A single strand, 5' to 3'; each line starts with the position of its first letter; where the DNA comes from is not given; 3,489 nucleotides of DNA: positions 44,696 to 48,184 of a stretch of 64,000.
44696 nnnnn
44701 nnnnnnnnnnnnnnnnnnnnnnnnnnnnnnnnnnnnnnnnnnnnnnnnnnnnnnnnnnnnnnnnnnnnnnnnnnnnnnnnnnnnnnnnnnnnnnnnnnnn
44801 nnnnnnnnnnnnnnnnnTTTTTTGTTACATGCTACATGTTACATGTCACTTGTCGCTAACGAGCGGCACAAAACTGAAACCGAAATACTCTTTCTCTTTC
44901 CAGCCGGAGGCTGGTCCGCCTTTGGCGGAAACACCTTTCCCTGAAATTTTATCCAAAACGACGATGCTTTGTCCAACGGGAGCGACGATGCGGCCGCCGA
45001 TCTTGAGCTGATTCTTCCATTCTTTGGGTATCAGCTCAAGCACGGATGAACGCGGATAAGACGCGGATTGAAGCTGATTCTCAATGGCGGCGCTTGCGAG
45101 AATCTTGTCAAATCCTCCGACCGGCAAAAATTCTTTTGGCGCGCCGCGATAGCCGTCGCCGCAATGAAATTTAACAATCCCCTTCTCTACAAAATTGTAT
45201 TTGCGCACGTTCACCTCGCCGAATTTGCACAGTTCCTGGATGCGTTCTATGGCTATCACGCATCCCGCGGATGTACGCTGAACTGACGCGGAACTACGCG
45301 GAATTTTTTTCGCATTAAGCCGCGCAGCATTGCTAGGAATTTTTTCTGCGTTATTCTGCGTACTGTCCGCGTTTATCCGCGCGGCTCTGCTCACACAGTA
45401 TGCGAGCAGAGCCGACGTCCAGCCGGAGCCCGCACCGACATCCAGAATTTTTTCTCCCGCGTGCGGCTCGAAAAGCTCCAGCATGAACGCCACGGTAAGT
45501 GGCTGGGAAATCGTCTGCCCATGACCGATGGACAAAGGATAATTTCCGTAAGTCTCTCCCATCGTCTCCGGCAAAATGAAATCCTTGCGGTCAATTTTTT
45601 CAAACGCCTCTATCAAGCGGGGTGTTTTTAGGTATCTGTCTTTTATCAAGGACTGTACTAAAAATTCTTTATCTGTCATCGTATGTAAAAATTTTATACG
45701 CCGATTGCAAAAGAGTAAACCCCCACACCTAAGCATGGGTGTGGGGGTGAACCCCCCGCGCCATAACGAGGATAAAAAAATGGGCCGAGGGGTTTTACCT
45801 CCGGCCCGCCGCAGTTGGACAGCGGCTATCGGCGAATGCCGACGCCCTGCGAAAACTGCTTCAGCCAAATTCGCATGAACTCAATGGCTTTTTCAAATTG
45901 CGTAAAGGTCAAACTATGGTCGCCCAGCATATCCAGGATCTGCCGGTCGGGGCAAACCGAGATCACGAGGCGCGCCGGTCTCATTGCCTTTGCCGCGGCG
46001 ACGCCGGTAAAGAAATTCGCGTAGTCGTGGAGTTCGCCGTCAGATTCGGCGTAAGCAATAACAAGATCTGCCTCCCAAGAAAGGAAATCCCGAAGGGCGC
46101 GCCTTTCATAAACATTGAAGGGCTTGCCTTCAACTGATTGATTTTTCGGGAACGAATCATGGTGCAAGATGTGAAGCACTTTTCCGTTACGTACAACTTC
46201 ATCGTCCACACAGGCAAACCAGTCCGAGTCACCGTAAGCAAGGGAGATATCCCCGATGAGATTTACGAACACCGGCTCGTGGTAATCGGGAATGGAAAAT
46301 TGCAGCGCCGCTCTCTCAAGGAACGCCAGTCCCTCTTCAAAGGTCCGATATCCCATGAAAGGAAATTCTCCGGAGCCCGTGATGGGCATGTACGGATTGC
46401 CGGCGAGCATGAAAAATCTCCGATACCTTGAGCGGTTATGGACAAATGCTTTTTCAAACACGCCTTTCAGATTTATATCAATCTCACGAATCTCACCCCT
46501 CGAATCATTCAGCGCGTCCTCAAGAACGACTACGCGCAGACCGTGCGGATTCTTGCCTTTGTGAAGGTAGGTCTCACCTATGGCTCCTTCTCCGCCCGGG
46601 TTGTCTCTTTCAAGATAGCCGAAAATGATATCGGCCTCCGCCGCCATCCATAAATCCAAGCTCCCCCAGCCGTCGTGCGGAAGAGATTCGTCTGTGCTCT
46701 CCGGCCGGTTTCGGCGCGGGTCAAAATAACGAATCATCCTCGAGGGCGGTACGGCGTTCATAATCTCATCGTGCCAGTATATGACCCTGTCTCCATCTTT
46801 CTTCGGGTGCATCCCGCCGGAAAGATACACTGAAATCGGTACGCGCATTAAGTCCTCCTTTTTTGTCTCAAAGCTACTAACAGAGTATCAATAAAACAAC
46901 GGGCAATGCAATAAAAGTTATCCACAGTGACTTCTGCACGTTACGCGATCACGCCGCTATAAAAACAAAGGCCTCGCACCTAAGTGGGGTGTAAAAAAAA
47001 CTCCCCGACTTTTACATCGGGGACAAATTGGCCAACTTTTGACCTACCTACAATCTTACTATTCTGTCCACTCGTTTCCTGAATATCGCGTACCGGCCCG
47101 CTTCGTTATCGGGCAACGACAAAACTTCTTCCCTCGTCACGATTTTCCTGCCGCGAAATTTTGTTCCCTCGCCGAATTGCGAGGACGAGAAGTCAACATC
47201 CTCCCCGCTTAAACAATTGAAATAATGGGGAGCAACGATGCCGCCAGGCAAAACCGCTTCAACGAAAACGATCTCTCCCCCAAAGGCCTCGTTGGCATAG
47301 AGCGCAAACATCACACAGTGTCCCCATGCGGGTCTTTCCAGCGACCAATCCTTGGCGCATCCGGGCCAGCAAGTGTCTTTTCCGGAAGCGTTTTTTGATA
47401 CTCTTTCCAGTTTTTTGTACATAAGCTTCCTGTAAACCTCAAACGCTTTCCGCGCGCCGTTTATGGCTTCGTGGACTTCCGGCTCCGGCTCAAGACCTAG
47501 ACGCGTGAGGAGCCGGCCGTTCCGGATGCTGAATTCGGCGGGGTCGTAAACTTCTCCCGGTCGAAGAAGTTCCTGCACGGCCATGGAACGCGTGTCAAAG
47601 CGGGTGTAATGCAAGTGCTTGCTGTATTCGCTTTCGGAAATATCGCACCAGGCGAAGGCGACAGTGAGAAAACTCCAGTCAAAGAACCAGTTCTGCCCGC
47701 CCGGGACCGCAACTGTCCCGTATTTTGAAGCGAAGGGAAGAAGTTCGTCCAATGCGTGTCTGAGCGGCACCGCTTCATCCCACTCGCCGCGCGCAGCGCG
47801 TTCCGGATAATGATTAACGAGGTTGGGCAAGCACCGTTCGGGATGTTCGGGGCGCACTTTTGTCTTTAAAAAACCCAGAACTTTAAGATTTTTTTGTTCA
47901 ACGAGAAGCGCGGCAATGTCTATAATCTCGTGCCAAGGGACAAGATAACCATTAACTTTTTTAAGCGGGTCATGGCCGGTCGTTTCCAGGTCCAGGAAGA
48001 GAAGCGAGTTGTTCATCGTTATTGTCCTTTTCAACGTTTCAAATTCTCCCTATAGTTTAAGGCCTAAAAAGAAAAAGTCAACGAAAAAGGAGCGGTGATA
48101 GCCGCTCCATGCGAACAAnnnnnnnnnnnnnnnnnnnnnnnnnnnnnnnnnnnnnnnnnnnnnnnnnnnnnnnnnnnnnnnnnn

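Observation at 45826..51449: Co-oriented cluster of unusual nucleic-acid enzymes: 996-aa protein with RtcB-like motifs, Cys-rich mini-protein, DEDDh exonuclease fusion, tandem NDT-like protein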

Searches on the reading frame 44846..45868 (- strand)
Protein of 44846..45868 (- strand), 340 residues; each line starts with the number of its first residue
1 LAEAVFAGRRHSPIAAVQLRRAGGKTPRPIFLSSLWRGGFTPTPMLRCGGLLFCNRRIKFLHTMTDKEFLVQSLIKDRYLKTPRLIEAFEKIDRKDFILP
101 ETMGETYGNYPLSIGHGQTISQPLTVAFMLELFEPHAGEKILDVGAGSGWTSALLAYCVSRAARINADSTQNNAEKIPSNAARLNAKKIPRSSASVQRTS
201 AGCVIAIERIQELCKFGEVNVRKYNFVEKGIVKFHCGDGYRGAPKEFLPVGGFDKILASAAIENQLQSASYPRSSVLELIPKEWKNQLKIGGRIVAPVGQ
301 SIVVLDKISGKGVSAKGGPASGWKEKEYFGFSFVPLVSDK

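Call 3: search_protein_families(library=pfam, proteins=[window:44846-45868:-], max_evalue=1)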
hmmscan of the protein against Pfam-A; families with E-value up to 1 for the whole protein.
window:44846-45868:- (340 aa): 8 families
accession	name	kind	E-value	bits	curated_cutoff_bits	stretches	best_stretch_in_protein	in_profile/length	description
PF01135.25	PCMT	-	7.9e-36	124.2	20.3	2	67-165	3-101/210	Protein-L-isoaspartate(D-aspartate) O-methyltransferase (PCMT)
PF13847.12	Methyltransf_31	-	0.0029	17.7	27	1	136-187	2-54/145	Methyltransferase domain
PF01189.24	Methyltr_RsmB-F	-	0.007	16.5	27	1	132-192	3-64/199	16S rRNA methyltransferase RsmB/F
PF05175.20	MTS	-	0.016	15.3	23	1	127-190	21-81/170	Methyltransferase small domain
PF13649.12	Methyltransf_25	-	0.13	13.4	27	1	141-186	1-46/97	Methyltransferase domain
PF13489.12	Methyltransf_23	-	0.13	12.4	27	1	131-177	15-60/164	Methyltransferase domain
PF13679.12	Methyltransf_32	-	0.19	12.1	27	1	134-199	22-92/143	Methyltransferase domain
PF08241.18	Methyltransf_11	-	0.25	12.5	21.2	0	142-172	1-31/95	Methyltransferase domain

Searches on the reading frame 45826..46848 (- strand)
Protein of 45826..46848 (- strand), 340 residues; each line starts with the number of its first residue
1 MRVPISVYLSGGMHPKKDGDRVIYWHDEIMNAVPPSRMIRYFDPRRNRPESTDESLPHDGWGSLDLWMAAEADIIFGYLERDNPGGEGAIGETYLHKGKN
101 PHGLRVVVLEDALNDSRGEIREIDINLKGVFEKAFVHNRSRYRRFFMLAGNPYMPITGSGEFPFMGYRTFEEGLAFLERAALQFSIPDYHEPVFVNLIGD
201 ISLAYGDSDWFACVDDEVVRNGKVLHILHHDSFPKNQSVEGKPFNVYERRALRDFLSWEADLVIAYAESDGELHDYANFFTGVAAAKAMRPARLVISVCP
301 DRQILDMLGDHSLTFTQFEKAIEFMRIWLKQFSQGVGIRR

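Call 3: search_protein_families(library=pfam, proteins=[window:45826-46848:-], max_evalue=1)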
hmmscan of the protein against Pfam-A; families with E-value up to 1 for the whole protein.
window:45826-46848:- (340 aa): 0 families

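Call 4: search_protein_families(library=phrogs, proteins=[window:45826-46848:-], max_evalue=0.1)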
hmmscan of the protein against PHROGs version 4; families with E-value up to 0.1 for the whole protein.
window:45826-46848:- (340 aa): 0 families

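Call 8: search_protein_families(library=ncbifam, proteins=[window:45826-46848:-], max_evalue=1)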
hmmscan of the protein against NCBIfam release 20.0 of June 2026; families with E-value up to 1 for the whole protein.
window:45826-46848:- (340 aa): 0 families

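Call 9: search_protein_families(library=padloc, proteins=[window:45826-46848:-], max_evalue=1)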
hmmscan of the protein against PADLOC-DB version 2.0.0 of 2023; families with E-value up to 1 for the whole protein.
window:45826-46848:- (340 aa): 0 families

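Call 21: find_homologous_proteins(query=window:45826-46848:-)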
Query window:45826-46848:- (340 aa): 5 proteins with E <= 0.001 among 1566 candidates.
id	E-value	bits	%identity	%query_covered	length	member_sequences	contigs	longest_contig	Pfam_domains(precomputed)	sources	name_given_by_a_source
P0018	2.2e-234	795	100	100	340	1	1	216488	-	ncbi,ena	-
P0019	6.1e-173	593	75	99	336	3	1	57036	-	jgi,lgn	-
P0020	4.9e-118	412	53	98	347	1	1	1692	-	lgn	-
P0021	1.7e-110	387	50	98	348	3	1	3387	-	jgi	-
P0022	2.7e-106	374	50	99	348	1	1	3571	-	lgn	-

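Call 23: find_encoding_contigs(protein=P0019, flank=8000, max_places=2)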
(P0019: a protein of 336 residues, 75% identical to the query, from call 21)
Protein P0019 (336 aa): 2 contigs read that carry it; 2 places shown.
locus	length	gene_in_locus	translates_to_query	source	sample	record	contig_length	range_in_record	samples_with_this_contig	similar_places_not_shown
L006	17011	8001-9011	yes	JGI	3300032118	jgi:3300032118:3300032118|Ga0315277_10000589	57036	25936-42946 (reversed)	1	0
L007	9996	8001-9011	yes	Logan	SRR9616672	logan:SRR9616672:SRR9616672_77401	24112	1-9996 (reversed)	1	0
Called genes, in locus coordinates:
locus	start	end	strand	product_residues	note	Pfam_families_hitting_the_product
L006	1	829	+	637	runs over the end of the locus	PF00009:GTP_EFTU, PF16658:RF3_C (faint), PF00679:EFG_C, PF06421:LepA_C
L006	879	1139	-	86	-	-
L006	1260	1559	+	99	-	-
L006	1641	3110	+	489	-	PF00478:IMPDH, PF03060:NMO (faint), PF00571:CBS, PF01070:FMN_dh, PF04131:NanE (weak)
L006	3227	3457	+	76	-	-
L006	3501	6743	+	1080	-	-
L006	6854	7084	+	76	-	-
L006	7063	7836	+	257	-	-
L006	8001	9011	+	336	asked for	-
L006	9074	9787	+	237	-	PF01135:PCMT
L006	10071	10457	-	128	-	-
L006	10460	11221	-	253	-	PF00950:ABC-3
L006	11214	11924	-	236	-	PF02463:SMC_N (faint), PF00005:ABC_tran, PF13304:AAA_21 (faint)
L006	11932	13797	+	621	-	PF02743:dCache_1, PF00672:HAMP, PF00512:HisKA, PF02518:HATPase_c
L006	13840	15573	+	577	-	PF01807:Zn_ribbon_DnaG, PF08275:DNAG_N, PF01751:Toprim, PF13662:Toprim_4, PF13155:Toprim_2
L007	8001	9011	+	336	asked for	-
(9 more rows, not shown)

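Call 36: search_solved_structures(query=A2, max_evalue=10, show_alignments=2)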
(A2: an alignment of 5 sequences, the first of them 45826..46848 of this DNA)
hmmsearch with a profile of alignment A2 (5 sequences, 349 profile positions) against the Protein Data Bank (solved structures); distinct sequences matched with E-value up to 10: 0.

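Call 47: predict_structure(alignment_id=A2)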
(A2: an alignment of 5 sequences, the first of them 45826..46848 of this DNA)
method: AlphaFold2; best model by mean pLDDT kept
length: 340 residues; sequences in the alignment: 5
mean_pLDDT: 39.7   pTM: 0.34
mean pLDDT of the five models: 39.7, 38.7, 37.6, 35.4, 35.3
residues with pLDDT >= 90: 0; 70-90: 0; 50-70: 56; < 50: 284
segments of 3 or more residues with pLDDT < 50: 1-5, 15-18, 21-23, 31-39, 44-64, 80-86, 88-147, 149-264, 266-294, 307-312, 329-340
pLDDT, mean of each block of 10 residues (from residue 1): 47 50 51 43 47 30 44 52 45 41 37 34 38 35 42 28 32 30 25 21 26 33 32 41 41 36 45 42 43 51 51 51 51 31
secondary structure, 60 per line:
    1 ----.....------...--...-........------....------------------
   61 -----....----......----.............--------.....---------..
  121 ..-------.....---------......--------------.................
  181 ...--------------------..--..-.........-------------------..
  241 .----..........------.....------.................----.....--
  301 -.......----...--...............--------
elements in order: E5-9 E16-18 E21-23 H25-32 E39-42 H66-69 E74-79 H84-96 E105-109 E119-122 H130-134 E144-149 H164-183 H211-219 H246-255 E262-266 H273-289 E294-298 H302-308 E313-315 H318-332

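Call 63: search_dna_similar(query=window:45826-46848:-, collection=phages, mode=protein, max_evalue=10, max_rows=15)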
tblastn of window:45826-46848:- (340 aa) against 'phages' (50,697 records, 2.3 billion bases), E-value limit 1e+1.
Records with a match: 3; places in all: 3; records where one place covers at least 80% of the query: 0.
Best place of each record, by identity: <60% 3.
By first word of the organism name: Ralstonia 2; Klebsiella 1.
By host as written in the record: Ralstonia pseudosolanacearum 2; Klebsiella pneumoniae 1.
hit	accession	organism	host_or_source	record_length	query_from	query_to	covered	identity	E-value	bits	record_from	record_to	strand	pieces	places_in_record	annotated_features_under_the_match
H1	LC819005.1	Ralstonia phage FLC1-1B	Ralstonia pseudosolanacearum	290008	35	151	34%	27.1%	5e+0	35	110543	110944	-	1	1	hypothetical protein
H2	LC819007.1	Ralstonia phage FLC4-3B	Ralstonia pseudosolanacearum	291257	35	151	34%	27.1%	5e+0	35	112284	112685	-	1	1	hypothetical protein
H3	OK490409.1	Klebsiella phage Kp4852-3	Klebsiella pneumoniae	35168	256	312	17%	33.3%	2e+0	37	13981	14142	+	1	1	record has no annotation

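Call 66: find_homologous_proteins(query=A2, max_evalue=10)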
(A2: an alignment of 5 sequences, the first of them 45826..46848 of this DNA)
Query A2 (5 sequences) (340 aa, profile of the alignment): 5 proteins with E <= 10 among 8000 candidates.
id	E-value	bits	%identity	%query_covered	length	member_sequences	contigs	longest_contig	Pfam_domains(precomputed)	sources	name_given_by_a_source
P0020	2.5e-198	676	53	98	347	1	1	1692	-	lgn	-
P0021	5.9e-195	665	50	98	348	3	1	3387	-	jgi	-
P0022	8.3e-190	648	50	99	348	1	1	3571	-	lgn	-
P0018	3.0e-187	640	100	100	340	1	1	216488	-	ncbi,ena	-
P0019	8.5e-186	635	75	99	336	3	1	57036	-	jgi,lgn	-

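Call 67: find_encoding_contigs(protein=P0022, flank=5000, max_places=2)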
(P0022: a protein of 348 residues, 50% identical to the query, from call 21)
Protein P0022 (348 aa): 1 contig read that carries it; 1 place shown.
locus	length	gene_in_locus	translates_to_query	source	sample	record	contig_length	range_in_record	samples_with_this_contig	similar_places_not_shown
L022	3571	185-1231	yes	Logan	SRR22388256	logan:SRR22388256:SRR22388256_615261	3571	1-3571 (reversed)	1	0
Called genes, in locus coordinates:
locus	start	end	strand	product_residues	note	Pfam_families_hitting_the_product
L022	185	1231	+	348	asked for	-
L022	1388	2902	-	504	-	PF00478:IMPDH, PF03060:NMO (faint), PF00571:CBS, PF01070:FMN_dh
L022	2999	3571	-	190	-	?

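Call 68: find_encoding_contigs(protein=P0021, flank=5000, max_places=2)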
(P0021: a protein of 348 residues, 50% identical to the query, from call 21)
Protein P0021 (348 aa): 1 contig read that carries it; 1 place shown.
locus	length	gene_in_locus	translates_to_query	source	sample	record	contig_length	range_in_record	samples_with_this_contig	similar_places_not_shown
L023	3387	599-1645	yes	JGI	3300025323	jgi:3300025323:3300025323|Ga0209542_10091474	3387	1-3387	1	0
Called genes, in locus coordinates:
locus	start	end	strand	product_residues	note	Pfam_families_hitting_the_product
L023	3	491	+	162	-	?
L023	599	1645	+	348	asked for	-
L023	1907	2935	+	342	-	PF10343:Q_salvage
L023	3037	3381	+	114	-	-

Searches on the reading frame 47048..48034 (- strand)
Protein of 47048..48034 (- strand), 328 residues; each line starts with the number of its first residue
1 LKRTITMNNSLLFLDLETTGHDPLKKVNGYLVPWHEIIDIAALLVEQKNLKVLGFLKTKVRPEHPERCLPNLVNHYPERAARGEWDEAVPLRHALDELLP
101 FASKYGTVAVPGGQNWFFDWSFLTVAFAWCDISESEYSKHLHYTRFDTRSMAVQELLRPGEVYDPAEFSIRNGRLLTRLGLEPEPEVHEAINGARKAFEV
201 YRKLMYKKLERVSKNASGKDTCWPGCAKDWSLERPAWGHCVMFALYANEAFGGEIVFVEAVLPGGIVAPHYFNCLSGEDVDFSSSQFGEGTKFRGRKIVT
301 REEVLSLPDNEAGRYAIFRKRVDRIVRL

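Call 3: search_protein_families(library=pfam, proteins=[window:47048-48034:-], max_evalue=1)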
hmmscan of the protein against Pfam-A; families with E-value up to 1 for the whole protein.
window:47048-48034:- (328 aa): 2 families
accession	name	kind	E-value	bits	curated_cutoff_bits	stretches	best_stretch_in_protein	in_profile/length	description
PF24585.1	YunG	-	1e-20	74.5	27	1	207-324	3-113/116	YunG protein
PF00929.31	RNase_T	-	0.00033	21.7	24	1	13-200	2-163/164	Exonuclease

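Call 4: search_protein_families(library=phrogs, proteins=[window:47048-48034:-], max_evalue=0.1)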
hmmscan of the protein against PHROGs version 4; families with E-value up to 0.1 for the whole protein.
window:47048-48034:- (328 aa): 1 family
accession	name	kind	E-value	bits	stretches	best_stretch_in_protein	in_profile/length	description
phrog_192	-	DNA, RNA and nucleotide metabolism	2.4e-06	28.1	1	1-208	98-274/397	DNA polymerase exonuclease subunit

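Call 8: search_protein_families(library=ncbifam, proteins=[window:47048-48034:-], max_evalue=1)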
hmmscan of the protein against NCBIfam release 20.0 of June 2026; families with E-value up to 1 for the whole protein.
window:47048-48034:- (328 aa): 1 family
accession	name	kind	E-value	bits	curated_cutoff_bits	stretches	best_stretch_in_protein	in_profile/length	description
NF003765.0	PRK05359.1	equivalog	0.046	13.2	106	1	6-53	3-40/189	oligoribonuclease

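Call 9: search_protein_families(library=padloc, proteins=[window:47048-48034:-], max_evalue=1)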
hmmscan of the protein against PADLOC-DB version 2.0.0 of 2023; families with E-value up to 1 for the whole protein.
window:47048-48034:- (328 aa): 1 family
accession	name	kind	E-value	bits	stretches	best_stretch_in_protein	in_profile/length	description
PDLC01247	DEDDh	-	6.3e-08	31.4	1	12-201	1-138/139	"CAS-I,CAS-II,CAS-III,CAS-IV,CAS-V,CAS-VI; associated"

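Call 37: search_solved_structures(query=window:47048-48034:-, max_evalue=1, show_alignments=2)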
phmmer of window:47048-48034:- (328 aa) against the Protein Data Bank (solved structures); distinct sequences matched with E-value up to 1: 0.

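Call 72: list_cluster_members(proteins=[P0001, P0018, window:47048-48034:-, window:48119-48343:-])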
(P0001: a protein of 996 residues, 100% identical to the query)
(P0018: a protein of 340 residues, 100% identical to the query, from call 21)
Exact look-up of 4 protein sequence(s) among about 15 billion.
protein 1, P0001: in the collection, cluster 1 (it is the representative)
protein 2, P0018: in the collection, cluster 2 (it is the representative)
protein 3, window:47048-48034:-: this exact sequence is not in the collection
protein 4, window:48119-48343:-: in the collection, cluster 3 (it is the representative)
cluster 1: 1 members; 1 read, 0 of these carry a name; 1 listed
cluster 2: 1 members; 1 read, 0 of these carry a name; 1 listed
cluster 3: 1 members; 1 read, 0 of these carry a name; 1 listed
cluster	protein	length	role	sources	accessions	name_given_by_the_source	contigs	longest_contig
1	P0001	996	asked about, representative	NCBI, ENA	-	-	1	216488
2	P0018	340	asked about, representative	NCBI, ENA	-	-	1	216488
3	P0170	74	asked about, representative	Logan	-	-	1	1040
